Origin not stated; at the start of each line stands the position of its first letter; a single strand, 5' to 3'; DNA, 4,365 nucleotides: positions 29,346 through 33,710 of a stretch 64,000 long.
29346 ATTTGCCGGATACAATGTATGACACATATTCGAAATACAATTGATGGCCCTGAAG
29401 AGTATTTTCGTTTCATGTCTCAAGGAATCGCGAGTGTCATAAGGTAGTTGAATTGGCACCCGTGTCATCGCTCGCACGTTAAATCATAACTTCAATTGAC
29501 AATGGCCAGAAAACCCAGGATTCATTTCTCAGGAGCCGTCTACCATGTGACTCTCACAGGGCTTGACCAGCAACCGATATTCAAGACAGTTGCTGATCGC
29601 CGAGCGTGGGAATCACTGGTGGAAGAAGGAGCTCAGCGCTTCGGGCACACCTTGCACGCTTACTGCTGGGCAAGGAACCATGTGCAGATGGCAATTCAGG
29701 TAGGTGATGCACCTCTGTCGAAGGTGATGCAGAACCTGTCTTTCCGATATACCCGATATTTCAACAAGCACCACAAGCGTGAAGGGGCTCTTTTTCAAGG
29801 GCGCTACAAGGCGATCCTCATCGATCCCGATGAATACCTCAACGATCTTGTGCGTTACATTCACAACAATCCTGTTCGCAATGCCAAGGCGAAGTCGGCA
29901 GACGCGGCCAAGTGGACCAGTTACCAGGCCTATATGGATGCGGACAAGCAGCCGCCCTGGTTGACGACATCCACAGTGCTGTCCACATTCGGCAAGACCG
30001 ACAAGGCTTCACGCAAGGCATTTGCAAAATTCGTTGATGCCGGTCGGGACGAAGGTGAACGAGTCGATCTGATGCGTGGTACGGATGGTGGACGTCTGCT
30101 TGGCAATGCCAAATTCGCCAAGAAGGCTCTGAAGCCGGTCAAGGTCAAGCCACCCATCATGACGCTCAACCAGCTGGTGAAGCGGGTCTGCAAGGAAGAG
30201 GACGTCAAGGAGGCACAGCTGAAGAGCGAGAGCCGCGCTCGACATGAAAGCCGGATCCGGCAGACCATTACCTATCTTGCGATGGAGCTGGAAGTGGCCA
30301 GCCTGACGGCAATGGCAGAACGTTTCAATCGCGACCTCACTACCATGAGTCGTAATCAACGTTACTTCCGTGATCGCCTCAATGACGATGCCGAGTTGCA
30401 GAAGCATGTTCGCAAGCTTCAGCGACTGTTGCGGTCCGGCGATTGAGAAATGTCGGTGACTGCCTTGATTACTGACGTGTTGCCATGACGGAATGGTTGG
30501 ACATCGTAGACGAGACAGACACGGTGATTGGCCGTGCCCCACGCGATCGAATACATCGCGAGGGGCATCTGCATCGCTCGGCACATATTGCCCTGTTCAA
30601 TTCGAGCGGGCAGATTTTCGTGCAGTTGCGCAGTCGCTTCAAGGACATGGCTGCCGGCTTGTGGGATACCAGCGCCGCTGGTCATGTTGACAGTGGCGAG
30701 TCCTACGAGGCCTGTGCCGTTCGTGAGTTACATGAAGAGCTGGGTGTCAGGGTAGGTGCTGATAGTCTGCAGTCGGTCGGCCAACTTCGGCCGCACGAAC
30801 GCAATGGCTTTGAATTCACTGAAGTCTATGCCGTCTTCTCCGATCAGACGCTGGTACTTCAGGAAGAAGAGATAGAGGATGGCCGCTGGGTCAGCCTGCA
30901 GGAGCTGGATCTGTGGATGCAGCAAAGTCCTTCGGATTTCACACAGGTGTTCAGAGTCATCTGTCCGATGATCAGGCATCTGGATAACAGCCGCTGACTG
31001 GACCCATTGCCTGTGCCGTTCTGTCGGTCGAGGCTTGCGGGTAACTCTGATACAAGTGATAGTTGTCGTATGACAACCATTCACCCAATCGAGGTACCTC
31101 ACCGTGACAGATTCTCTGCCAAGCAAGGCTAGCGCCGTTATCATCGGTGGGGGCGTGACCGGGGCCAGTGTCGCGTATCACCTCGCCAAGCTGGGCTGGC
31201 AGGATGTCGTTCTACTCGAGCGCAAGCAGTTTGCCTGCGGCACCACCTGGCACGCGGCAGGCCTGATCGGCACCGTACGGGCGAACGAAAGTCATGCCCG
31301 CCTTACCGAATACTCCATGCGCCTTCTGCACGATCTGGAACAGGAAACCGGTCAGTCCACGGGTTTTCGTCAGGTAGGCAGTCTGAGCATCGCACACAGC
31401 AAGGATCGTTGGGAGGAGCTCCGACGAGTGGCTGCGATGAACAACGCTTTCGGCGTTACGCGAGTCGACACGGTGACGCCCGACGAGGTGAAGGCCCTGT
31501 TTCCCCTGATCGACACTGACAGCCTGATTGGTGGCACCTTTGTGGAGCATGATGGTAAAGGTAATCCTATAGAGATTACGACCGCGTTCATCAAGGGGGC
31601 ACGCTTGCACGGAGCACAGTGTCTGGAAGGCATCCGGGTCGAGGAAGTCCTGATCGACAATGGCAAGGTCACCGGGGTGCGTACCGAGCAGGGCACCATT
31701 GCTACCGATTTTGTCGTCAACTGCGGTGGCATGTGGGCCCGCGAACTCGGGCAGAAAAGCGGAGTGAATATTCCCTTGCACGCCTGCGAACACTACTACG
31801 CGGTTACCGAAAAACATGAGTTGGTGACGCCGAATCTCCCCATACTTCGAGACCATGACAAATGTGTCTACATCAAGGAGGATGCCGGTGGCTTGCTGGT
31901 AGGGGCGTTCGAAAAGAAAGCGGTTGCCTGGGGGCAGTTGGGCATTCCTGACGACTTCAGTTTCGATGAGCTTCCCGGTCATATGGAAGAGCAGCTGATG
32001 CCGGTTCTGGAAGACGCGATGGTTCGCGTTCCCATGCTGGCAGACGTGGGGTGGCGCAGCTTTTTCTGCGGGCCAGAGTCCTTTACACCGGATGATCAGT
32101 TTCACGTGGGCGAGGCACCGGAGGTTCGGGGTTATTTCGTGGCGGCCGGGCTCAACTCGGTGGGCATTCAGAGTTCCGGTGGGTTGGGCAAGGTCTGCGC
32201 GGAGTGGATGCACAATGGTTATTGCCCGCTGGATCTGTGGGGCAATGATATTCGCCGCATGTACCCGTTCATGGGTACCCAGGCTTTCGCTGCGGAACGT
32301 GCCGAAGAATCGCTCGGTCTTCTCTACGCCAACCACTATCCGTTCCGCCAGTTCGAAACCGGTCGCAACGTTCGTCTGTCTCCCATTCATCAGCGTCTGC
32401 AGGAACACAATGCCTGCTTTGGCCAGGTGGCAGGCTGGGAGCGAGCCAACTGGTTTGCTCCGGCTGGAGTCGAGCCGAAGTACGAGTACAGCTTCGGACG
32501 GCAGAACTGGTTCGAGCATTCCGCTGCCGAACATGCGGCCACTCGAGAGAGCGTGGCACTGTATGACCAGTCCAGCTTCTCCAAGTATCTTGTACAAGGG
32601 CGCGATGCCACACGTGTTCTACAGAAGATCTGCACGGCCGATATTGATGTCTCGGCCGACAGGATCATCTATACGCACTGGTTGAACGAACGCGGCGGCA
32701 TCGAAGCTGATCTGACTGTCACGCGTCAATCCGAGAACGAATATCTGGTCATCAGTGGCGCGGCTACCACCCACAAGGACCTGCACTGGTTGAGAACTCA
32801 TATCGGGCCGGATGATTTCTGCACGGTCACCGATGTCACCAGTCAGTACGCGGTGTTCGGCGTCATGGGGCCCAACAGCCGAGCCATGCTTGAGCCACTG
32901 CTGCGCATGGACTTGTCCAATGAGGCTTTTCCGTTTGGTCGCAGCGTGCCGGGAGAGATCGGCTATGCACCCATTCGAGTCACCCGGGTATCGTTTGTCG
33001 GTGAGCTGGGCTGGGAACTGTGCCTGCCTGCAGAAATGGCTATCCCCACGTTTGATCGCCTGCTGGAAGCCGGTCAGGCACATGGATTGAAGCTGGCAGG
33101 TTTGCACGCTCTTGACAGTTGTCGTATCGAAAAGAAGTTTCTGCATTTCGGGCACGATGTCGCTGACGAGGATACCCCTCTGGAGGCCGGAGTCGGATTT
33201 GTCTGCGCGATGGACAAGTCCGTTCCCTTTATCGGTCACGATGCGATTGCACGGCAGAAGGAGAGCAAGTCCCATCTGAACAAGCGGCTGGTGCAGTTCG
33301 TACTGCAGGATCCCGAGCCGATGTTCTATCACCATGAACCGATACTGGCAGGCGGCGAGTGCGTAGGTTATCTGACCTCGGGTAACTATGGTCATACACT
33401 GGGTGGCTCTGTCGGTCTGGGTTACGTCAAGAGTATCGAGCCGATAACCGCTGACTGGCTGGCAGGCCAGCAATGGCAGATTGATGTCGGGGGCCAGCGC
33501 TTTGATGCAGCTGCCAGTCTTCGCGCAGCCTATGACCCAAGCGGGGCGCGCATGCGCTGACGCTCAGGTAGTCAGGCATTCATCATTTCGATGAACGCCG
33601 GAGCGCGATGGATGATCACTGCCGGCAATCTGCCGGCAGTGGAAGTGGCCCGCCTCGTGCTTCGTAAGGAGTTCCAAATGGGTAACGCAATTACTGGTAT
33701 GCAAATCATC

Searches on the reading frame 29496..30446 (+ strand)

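Call 13: search_protein_families(library=pfam, proteins=[window:29496-30446:+], max_evalue=0.001)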
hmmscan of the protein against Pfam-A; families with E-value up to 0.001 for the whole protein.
window:29496-30446:+ (316 aa): 2 families
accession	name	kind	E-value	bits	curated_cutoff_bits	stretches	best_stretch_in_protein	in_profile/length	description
PF01797.21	Y1_Tnp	-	5.8e-12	46.2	23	1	13-125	4-121/121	Transposase IS200 like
PF08299.17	Bac_DnaA_C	-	2.4e-09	37.5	31.5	1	226-285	3-63/69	Bacterial dnaA protein helix-turn-helix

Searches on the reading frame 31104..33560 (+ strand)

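Call 13: search_protein_families(library=pfam, proteins=[window:31104-33560:+], max_evalue=0.001)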
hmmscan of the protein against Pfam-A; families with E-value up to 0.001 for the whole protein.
window:31104-33560:+ (818 aa): 9 families
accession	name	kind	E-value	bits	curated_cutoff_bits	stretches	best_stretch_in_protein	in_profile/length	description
PF01571.26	GCV_T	-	3.1e-79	266.3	25.6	1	429-699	2-254/255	Aminomethyltransferase folate-binding domain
PF01266.30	DAO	-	5.1e-70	237.2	27.9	1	11-368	2-353/353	FAD dependent oxidoreductase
PF08669.17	GCV_T_C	-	2e-21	76.1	25.9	1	727-811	1-80/80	Glycine cleavage T-protein C-terminal barrel domain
PF16350.10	FAO_M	-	6e-16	58.8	27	1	371-426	1-56/56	FAD dependent oxidoreductase central domain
PF00890.30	FAD_binding_2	-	1.2e-07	31.7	20.4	1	11-196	2-182/414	FAD binding domain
PF07992.20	Pyr_redox_2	-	3.3e-05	23.9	26.1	0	9-43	143-176/291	Pyridine nucleotide-disulphide oxidoreductase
PF13450.12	NAD_binding_8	-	4.8e-05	24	21.9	1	13-50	1-39/68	NAD(P)-binding Rossmann-like domain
PF01494.25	FAD_binding_3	-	0.00021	21.1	22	0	10-42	3-34/349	FAD binding domain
PF13454.12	NAD_binding_9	-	0.00077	19.9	21.8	0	12-52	1-44/155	FAD-NAD(P)-binding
